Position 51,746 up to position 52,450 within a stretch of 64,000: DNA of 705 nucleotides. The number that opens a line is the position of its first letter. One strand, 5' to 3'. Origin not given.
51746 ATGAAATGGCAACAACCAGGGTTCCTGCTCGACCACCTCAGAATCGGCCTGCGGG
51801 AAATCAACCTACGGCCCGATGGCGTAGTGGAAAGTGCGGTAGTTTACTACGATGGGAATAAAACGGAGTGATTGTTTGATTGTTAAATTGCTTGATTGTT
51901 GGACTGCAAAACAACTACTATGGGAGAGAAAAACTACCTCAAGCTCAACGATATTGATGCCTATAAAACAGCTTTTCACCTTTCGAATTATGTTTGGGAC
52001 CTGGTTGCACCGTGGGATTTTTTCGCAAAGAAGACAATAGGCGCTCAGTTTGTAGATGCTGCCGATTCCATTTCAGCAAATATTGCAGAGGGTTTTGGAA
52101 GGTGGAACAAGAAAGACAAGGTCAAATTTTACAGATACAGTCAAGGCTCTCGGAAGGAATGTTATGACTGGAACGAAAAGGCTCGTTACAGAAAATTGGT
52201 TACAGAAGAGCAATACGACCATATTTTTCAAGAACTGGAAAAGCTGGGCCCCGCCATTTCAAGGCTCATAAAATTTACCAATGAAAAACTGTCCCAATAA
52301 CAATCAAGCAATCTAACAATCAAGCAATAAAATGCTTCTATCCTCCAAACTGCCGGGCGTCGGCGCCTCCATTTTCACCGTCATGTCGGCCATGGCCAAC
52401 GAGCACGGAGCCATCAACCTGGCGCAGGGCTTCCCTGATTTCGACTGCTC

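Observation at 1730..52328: Intergenic spacers are filled with locus-specific short-word tandem arrays mirrored into long imperfect palindromes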

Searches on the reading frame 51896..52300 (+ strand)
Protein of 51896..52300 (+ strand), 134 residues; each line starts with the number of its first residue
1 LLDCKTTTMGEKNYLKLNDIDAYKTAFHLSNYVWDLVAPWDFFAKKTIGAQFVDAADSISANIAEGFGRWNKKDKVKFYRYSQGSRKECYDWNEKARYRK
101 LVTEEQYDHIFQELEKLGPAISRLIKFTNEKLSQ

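Call 18: search_protein_families(library=pfam, proteins=[window:51896-52300:+])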
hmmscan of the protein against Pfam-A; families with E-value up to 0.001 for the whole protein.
window:51896-52300:+ (134 aa): 1 family
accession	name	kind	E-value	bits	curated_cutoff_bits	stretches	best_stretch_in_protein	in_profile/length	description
PF05635.17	23S_rRNA_IVP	-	3.7e-21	75.8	33.8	1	19-121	2-104/106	23S rRNA-intervening sequence protein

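Call 41: find_homologous_proteins(query=window:51920-52297:+, max_evalue=1e-10)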
Query window:51920-52297:+ (126 aa): 3540 proteins with E <= 1e-10 among 3548 candidates; the best 120 are listed.
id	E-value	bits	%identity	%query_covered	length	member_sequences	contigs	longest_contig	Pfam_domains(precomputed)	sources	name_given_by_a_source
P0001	2.3e-72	259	92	100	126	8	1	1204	PF05635.18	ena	-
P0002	7.8e-69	247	85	100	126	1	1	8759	PF05635.18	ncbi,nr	ncbi:MAG: four helix bundle protein [Saprospiraceae bacterium]|nr:four helix bundle protein [Saprosp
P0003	4.2e-65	235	83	95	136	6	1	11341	PF05635.18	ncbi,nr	ncbi:MAG: four helix bundle protein [Saprospiraceae bacterium]|nr:four helix bundle protein [Saprosp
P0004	7.5e-64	231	81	100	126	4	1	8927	PF05635.18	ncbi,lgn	-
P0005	1.9e-61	224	76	100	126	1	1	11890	PF05635.18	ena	-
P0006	2.0e-61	224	78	100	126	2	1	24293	PF05635.18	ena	-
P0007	2.3e-61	223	79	100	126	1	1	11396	PF05635.18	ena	-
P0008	3.9e-59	216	75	97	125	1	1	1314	PF05635.18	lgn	-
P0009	1.8e-58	214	72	98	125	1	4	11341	PF05635.18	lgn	-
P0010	2.0e-58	214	71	98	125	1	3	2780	PF05635.18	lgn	-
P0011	6.8e-58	212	75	99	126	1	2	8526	PF05635.18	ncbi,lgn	-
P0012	9.4e-58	212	82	87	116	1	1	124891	PF05635.18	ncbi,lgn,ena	-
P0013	1.1e-57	211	73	98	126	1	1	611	PF05635.18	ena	-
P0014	1.3e-57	211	71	99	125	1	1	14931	PF05635.18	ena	-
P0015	3.3e-57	210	75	98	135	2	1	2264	PF05635.18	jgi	jgi:four helix bundle protein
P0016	1.0e-56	208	71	100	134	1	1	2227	PF05635.18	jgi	jgi:four helix bundle protein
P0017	1.1e-56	208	71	97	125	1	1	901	PF05635.18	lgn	-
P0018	1.4e-56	208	74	99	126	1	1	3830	PF05635.18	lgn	-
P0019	2.8e-56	207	74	98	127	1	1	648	PF05635.18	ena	-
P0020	3.6e-56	207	71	100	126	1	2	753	PF05635.18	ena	-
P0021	5.3e-56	206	73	99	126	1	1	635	PF05635.18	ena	-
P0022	5.7e-56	206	74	97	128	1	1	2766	PF05635.18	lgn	-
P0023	7.5e-56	206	75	98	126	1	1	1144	PF05635.18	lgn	-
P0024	1.1e-55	205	75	97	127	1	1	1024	PF05635.18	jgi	-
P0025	1.2e-55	205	75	97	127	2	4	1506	PF05635.18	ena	-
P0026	1.8e-55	204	73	98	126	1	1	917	PF05635.18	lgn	-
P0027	2.2e-55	204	73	98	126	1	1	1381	PF05635.18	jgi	-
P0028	2.3e-55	204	71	100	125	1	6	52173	PF05635.18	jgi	jgi:four helix bundle protein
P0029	3.2e-55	204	72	98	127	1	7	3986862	PF05635.18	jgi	jgi:four helix bundle protein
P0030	3.5e-55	203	72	100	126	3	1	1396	PF05635.18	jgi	-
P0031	5.0e-55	203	73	94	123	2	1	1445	PF05635.18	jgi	jgi:four helix bundle protein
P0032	5.2e-55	203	69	100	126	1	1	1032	PF05635.18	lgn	-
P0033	6.1e-55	203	71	100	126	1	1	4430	PF05635.18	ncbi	-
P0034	8.0e-55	202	71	100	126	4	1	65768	PF05635.18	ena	-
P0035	8.1e-55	202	73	99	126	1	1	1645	PF05635.18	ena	-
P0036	9.8e-55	202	74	99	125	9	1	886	PF05635.18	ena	-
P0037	1.1e-54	202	69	97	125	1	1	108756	PF05635.18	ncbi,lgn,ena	-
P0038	1.3e-54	202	74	100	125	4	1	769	PF05635.18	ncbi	-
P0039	1.3e-54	202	72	98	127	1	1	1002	PF05635.18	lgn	-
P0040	1.4e-54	201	72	98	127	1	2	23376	PF05635.18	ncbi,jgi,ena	ncbi:MAG: four helix bundle protein [Bacteroidales bacterium]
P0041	1.5e-54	201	72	100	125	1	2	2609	PF05635.18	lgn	-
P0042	1.6e-54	201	74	98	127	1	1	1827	PF05635.18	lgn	-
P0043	1.7e-54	201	73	97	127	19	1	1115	PF05635.18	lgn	-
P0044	1.8e-54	201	72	99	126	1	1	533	PF05635.18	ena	-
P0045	2.0e-54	201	74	97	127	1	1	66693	PF05635.18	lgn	-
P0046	2.6e-54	201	72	99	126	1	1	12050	PF05635.18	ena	-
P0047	3.0e-54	200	72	98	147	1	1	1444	PF05635.18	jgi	jgi:four helix bundle protein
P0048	4.2e-54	200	74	99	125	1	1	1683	PF05635.18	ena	-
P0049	4.3e-54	200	71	100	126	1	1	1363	PF05635.18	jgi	jgi:four helix bundle protein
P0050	4.7e-54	200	71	98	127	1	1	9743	PF05635.18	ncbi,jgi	ncbi:MAG: four helix bundle protein [Bacteroidales bacterium]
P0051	5.1e-54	200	73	97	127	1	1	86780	PF05635.18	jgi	-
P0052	5.4e-54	200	70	99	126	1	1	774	PF05635.18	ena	-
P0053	5.7e-54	199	75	98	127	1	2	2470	PF05635.18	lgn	-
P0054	6.4e-54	199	71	100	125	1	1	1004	PF05635.18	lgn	-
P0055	6.6e-54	199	70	100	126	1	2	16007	PF05635.18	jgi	jgi:four helix bundle protein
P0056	7.7e-54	199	71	100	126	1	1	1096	PF05635.18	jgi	jgi:four helix bundle protein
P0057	7.8e-54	199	73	98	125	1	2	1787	PF05635.18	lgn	-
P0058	8.0e-54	199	71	100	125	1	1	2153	PF05635.18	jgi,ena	-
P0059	8.6e-54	199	71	98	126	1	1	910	PF05635.18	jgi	-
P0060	8.6e-54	199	71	100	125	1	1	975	PF05635.18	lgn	-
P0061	8.7e-54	199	70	98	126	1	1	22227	PF05635.18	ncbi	ncbi:MAG: four helix bundle protein [Saprospiraceae bacterium]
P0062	1.2e-53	198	71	100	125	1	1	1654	PF05635.18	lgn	-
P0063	1.2e-53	198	70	98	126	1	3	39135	PF05635.18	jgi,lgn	-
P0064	1.3e-53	198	71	100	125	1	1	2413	PF05635.18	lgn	-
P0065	1.5e-53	198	71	98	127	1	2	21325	PF05635.18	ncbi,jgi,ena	ncbi:MAG: four helix bundle protein [Bacteroidales bacterium]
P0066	1.6e-53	198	71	97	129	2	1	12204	PF05635.18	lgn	-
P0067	1.6e-53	198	73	97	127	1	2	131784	PF05635.18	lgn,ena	-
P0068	1.6e-53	198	69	98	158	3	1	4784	PF05635.18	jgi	-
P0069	1.7e-53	198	71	99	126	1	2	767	PF05635.18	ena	-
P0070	2.1e-53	198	74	98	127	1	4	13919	PF05635.18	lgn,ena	-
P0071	2.1e-53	198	73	98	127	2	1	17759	PF05635.18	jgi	jgi:four helix bundle protein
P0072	2.2e-53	198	74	97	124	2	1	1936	PF05635.18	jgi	jgi:four helix bundle protein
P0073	2.2e-53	198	70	100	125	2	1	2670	PF05635.18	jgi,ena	-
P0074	2.2e-53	198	69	98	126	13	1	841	PF05635.18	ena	-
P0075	2.4e-53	197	70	100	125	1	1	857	PF05635.18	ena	-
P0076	2.4e-53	197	75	97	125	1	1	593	PF05635.18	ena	-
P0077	2.6e-53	197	68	99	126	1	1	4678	PF05635.18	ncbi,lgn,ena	-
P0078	2.7e-53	197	72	98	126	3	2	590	PF05635.18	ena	-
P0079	2.7e-53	197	74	97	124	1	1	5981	PF05635.18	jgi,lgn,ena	-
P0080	2.9e-53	197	71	100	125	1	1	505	PF05635.18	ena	-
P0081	3.1e-53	197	71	99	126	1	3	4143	PF05635.18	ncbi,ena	-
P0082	3.1e-53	197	71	95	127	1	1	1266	PF05635.18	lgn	-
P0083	4.0e-53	197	68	100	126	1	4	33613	PF05635.18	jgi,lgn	jgi:four helix bundle protein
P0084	4.2e-53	197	73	97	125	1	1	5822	PF05635.18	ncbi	ncbi:MAG: four helix bundle protein [Bacteroidota bacterium]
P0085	4.5e-53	197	71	96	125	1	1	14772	PF05635.18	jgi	jgi:four helix bundle protein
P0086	4.7e-53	196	72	98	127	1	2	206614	PF05635.18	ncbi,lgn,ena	-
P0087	4.7e-53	196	70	99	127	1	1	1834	PF05635.18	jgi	jgi:four helix bundle protein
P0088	5.0e-53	196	71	99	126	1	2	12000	PF05635.18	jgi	-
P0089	5.1e-53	196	70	99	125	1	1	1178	PF05635.18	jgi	jgi:four helix bundle protein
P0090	5.5e-53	196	70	99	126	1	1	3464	PF05635.18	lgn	-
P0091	5.5e-53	196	71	98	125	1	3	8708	PF05635.18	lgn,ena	-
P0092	5.8e-53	196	70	99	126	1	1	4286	PF05635.18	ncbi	-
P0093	6.2e-53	196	72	96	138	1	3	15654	PF05635.18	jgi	jgi:four helix bundle protein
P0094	6.3e-53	196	67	98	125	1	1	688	PF05635.18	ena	-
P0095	6.5e-53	196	73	98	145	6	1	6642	PF05635.18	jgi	jgi:four helix bundle protein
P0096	7.0e-53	196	70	100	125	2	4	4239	PF05635.18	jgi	jgi:four helix bundle protein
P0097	7.5e-53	196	71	98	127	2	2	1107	PF05635.18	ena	-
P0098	7.8e-53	196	67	100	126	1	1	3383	PF05635.18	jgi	-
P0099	8.5e-53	196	70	97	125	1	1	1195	PF05635.18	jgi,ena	-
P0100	8.8e-53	196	70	100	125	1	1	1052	PF05635.18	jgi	jgi:four helix bundle protein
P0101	8.9e-53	196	71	98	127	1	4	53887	PF05635.18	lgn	-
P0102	9.2e-53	196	71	97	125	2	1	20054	PF05635.18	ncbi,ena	-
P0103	9.6e-53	195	73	98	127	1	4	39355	PF05635.18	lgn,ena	-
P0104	1.0e-52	195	74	98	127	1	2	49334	PF05635.18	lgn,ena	-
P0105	1.0e-52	195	69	98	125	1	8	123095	PF05635.18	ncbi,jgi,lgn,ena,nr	ncbi:MAG: hypothetical protein A3H98_07460 [Bacteroidetes bacterium RIFCSPLOWO2_02_FULL_36_8]|nr:MAG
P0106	1.0e-52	195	69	98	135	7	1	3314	PF05635.18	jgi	-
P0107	1.0e-52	195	71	96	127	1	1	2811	PF05635.18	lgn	-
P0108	1.1e-52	195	71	98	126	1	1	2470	PF05635.18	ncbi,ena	-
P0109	1.1e-52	195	69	98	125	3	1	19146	PF05635.18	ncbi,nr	ncbi:MAG: four helix bundle protein [Bacteroidales bacterium]|nr:four helix bundle protein [Bacteroi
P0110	1.1e-52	195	69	100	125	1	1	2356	PF05635.18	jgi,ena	-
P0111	1.1e-52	195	70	98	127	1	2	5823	PF05635.18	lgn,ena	-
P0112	1.1e-52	195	73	97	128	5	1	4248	PF05635.18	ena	-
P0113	1.1e-52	195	74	98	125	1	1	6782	PF05635.18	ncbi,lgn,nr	ncbi:four helix bundle protein [Patescibacteria group bacterium]|nr:four helix bundle protein [Pates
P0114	1.2e-52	195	69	98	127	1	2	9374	PF05635.18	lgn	-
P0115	1.2e-52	195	72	96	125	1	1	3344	PF05635.18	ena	-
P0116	1.3e-52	195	71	98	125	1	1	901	PF05635.18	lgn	-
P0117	1.3e-52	195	70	98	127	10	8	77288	PF05635.18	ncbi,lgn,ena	-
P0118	1.3e-52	195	69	98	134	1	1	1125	PF05635.18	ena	-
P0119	1.4e-52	195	68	100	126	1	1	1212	PF05635.18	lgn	-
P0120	1.5e-52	195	73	97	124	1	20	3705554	PF05635.18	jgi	jgi:four helix bundle protein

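Call 42: find_encoding_contigs(protein=P0002, flank=3000, max_places=3)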
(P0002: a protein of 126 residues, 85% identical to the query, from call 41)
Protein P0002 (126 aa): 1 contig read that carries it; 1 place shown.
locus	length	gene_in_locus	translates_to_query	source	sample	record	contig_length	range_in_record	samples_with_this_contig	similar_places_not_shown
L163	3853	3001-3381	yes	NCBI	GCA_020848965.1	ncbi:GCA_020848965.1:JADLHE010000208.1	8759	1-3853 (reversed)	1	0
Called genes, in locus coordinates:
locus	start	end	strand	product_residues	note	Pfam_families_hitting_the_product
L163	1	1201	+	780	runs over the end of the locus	PF13290:CHB_HEX_C_1, PF13287:Fn3_assoc, PF08757:CotH, PF00932:LTD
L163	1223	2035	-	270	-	PF05721:PhyH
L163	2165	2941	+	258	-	PF03372:Exo_endo_phos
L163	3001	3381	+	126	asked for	PF05635:23S_rRNA_IVP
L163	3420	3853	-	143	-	PF00925:GTP_cyclohydro2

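Call 43: find_encoding_contigs(protein=P0120, flank=1500, max_places=10)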
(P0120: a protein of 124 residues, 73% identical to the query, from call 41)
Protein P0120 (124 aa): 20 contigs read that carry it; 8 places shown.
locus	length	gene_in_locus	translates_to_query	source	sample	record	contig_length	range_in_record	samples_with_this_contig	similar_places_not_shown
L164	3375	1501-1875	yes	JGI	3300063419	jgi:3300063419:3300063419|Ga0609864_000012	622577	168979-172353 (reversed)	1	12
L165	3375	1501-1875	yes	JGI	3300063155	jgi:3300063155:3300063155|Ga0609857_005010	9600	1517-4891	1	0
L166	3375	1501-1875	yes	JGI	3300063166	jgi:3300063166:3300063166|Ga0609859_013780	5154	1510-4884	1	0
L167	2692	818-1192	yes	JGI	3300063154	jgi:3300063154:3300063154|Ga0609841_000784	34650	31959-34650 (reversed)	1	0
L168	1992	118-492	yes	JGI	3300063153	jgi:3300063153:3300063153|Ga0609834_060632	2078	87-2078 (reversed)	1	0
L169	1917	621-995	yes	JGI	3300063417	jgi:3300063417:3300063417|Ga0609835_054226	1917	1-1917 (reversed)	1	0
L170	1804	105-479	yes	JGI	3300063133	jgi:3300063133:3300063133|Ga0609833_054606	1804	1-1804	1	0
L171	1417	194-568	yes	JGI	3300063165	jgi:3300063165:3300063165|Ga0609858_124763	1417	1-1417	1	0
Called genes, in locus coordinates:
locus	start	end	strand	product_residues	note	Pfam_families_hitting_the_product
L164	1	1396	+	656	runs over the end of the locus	PF00890:FAD_binding_2, PF02910:Succ_DH_flav_C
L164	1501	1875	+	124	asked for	PF05635:23S_rRNA_IVP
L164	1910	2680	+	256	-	PF13085:Fer2_3, PF00111:Fer2 (faint), PF13183:Fer4_8, PF12838:Fer4_7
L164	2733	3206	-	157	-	PF02566:OsmC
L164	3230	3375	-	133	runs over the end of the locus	-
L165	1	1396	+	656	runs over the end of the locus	PF00890:FAD_binding_2, PF02910:Succ_DH_flav_C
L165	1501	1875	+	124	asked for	PF05635:23S_rRNA_IVP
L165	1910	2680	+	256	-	PF13085:Fer2_3, PF00111:Fer2 (faint), PF13183:Fer4_8, PF12838:Fer4_7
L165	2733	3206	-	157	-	PF02566:OsmC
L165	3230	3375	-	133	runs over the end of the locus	-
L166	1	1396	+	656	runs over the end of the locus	PF00890:FAD_binding_2, PF02910:Succ_DH_flav_C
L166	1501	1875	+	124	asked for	PF05635:23S_rRNA_IVP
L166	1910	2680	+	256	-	PF13085:Fer2_3, PF00111:Fer2 (faint), PF13183:Fer4_8, PF12838:Fer4_7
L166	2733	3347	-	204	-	PF02566:OsmC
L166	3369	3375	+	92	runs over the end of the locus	?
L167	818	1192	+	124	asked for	PF05635:23S_rRNA_IVP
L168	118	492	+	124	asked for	PF05635:23S_rRNA_IVP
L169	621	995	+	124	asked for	PF05635:23S_rRNA_IVP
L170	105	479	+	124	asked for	PF05635:23S_rRNA_IVP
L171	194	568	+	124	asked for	PF05635:23S_rRNA_IVP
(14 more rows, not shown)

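Call 44: find_encoding_contigs(protein=P0012, flank=10000, max_places=3)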
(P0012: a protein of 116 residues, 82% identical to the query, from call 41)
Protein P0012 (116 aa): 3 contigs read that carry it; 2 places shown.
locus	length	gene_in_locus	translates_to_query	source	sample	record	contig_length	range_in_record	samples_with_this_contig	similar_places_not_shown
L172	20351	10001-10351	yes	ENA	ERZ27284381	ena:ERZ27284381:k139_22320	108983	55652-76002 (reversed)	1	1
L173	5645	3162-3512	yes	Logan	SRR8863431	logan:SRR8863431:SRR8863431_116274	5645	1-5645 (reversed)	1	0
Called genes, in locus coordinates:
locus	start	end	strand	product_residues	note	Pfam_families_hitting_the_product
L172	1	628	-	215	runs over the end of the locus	PF02557:VanY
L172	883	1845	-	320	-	PF01699:Na_Ca_ex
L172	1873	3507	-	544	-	PF07837:FTCD_N, PF02971:FTCD, PF04961:FTCD_C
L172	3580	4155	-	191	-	-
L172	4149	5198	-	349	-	PF02463:SMC_N (weak), PF13175:AAA_15, PF13476:AAA_23, PF13304:AAA_21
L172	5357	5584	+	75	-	-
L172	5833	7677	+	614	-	PF01558:POR, PF01855:POR_N, PF17147:PFOR_II (weak)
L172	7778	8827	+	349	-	PF02775:TPP_enzyme_C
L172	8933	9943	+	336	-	PF00579:tRNA-synt_1b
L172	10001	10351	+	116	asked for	PF05635:23S_rRNA_IVP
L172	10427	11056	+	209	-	PF01557:FAA_hydrolase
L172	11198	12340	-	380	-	PF13439:Glyco_transf_4, PF13477:Glyco_trans_4_2, PF13579:Glyco_trans_4_4, PF20706:GT4-conflict, PF00534:Glycos_transf_1, PF13692:Glyco_trans_1_4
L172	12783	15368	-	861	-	PF00041:fn3 (faint), PF18962:Por_Secre_tail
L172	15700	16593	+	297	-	PF00376:MerR, PF13411:MerR_1, PF02607:B12-binding_2 (weak)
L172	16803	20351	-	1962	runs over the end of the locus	PF01483:P_proprotein (weak), PF06832:BiPBP_C (faint), PF00041:fn3 (faint), PF00801:PKD (weak), PF18911:PKD_4 (weak), PF13585:CHU_C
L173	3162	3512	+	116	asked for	PF05635:23S_rRNA_IVP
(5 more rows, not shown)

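Call 60: find_encoding_contigs(protein=P0006, flank=10000, max_places=2)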
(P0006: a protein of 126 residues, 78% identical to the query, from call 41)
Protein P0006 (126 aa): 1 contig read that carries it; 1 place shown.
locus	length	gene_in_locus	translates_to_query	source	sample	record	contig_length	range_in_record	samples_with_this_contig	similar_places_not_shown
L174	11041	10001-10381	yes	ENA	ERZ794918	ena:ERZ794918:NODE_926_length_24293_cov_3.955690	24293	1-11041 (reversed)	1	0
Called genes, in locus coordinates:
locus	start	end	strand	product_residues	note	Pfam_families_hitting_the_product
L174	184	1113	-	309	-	PF01261:AP_endonuc_2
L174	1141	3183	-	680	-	PF03169:OPT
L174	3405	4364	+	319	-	PF00850:Hist_deacetyl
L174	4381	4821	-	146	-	PF02502:LacAB_rpiB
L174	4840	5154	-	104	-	-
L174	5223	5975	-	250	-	PF08501:Shikimate_dh_N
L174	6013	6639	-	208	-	PF01300:Sua5_yciO_yrdC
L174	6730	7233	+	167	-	PF13174:TPR_6 (faint), PF13428:TPR_14 (faint)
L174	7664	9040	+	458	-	PF18073:Zn_ribbon_LapB, PF13481:AAA_25, PF03796:DnaB_C (faint), PF06745:ATPase (weak), PF00004:AAA (weak), PF13401:AAA_22, PF13541:ChlI, PF05362:Lon_C, +1 more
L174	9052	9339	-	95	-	-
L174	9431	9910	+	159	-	-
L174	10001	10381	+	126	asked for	PF05635:23S_rRNA_IVP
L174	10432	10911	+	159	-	PF07070:Spo0M (weak)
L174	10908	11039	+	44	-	?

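Call 61: find_encoding_contigs(protein=P0003, flank=10000, max_places=2)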
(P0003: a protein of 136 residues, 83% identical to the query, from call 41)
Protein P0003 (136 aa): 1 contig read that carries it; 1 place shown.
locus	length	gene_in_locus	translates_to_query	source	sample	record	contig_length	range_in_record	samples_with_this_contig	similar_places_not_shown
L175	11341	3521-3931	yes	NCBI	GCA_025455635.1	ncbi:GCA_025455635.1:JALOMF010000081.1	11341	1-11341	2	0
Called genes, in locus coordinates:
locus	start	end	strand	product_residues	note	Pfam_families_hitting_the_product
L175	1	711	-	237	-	PF13173:AAA_14, PF13401:AAA_22 (faint), PF13635:DUF4143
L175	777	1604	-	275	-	PF05721:PhyH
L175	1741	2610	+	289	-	PF02311:AraC_binding, PF07883:Cupin_2, PF00165:HTH_AraC (faint), PF12833:HTH_18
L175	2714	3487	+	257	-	PF03372:Exo_endo_phos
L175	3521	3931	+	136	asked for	PF05635:23S_rRNA_IVP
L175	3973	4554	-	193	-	PF00925:GTP_cyclohydro2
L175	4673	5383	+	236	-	PF00072:Response_reg, PF00486:Trans_reg_C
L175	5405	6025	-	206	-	PF08239:SH3_3 (faint)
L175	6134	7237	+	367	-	PF12826:HHH_2 (weak), PF14520:HHH_5 (weak), PF02481:DNA_processg_A, PF17782:WHD_DprA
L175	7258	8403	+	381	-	PF00245:Alk_phosphatase, PF01676:Metalloenzyme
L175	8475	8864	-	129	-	PF16022:DUF4783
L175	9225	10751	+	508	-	PF01676:Metalloenzyme, PF06415:iPGM_N, PF01663:Phosphodiest (weak)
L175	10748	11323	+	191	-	-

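Call 62: find_encoding_contigs(protein=P0029, flank=2000, max_places=8)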
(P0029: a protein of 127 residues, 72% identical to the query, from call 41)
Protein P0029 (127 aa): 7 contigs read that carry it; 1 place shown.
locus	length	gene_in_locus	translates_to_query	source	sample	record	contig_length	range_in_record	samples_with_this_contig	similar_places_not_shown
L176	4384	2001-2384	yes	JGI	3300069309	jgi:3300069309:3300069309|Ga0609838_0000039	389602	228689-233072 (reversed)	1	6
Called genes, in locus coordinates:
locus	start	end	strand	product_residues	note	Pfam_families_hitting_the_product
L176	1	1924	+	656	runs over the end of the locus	PF00890:FAD_binding_2, PF02910:Succ_DH_flav_C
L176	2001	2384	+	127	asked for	PF05635:23S_rRNA_IVP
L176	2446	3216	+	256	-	PF13085:Fer2_3, PF00111:Fer2 (faint), PF13183:Fer4_8, PF12838:Fer4_7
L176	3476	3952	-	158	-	PF02566:OsmC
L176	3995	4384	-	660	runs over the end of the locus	PF15902:Sortilin-Vps10 (faint)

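Call 64: search_protein_families(library=ncbifam, proteins=[window:51920-52297:+])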
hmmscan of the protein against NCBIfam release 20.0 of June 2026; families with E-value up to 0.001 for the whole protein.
window:51920-52297:+ (126 aa): 3 families
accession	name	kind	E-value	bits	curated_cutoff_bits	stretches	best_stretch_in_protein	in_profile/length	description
TIGR02436.1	TIGR02436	subfamily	1.1e-21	77.1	24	1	15-119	2-107/109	four helix bundle protein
NF008911.0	PRK12275.1-2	subfamily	1.1e-09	38.9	137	1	10-119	5-114/118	hypothetical protein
NF008912.0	PRK12275.1-6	subfamily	1.6e-09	37.8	124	1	9-124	3-115/117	hypothetical protein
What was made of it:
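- On 23S rRNA intervening sequence (IVS) elements: 51920-52300 matches PF05635 (E 3.7e-21, call 18) and TIGR02436 (call 64).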

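Call 65: search_solved_structures(query=window:51920-52297:+, max_evalue=0.001)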
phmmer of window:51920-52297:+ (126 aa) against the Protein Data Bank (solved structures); distinct sequences matched with E-value up to 0.001: 0.
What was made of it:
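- Tried and rejected: PDB sequence search with the four-helix-bundle protein: no hit (call 65).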

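Call 83: find_encoding_contigs(protein=P0034, flank=10000, max_places=2)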
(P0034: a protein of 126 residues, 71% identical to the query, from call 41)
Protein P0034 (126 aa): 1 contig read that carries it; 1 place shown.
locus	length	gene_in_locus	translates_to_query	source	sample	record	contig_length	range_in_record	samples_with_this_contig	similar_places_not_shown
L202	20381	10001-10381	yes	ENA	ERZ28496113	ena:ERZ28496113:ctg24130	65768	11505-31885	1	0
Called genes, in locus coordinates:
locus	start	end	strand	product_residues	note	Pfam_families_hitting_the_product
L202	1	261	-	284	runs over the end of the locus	PF11138:DUF2911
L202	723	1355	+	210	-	PF09335:VTT_dom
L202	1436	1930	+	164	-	PF12867:DinB_2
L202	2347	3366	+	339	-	-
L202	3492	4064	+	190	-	-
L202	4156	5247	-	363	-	PF00211:Guanylate_cyc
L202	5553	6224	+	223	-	PF05685:Uma2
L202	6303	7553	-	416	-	PF00438:S-AdoMet_synt_N, PF02772:S-AdoMet_synt_M, PF02773:S-AdoMet_synt_C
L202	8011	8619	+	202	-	PF01583:APS_kinase, PF13238:AAA_18 (weak), PF13671:AAA_33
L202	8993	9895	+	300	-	PF01507:PAPS_reduct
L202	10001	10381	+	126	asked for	PF05635:23S_rRNA_IVP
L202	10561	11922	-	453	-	PF01548:DEDD_Tnp_IS110, PF02371:Transposase_20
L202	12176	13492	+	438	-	PF00009:GTP_EFTU, PF01926:MMR_HSR1 (faint), PF22594:GTP-eEF1A_C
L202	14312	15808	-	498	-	PF03553:Na_H_antiporter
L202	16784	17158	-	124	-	PF13267:DUF4058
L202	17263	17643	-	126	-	PF13267:DUF4058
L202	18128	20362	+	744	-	PF01839:FG-GAP (faint), PF13517:FG-GAP_3 (weak), PF18962:Por_Secre_tail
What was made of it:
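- On MITE: An IS110 gene next to the cassette in L202 is a separate insertion (call 83).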

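Call 84: find_encoding_contigs(protein=P0005, flank=10000, max_places=2)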
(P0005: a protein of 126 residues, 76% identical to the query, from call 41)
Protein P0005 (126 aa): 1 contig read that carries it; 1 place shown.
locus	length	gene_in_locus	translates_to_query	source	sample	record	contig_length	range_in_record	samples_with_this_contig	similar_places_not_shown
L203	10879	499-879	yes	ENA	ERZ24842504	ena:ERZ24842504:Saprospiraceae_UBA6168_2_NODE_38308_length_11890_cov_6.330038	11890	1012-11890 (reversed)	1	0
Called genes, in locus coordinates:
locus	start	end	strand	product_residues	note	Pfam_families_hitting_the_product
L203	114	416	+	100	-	-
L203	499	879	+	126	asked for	PF05635:23S_rRNA_IVP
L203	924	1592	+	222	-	-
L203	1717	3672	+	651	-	PF16120:DUF4836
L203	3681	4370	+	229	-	PF08713:DNA_alkylation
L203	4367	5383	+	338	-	PF01545:Cation_efflux, PF16916:ZT_dimer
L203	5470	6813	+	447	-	PF02321:OEP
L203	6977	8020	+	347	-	PF25917:BSH_RND, PF25973:BSH_CzcB, PF25984:BSH_YknX (faint), PF25954:Beta-barrel_RND_2, PF25967:RND-MFP_C (weak), PF25989:YknX_C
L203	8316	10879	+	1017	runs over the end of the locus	PF00873:ACR_tran, PF03176:MMPL (weak)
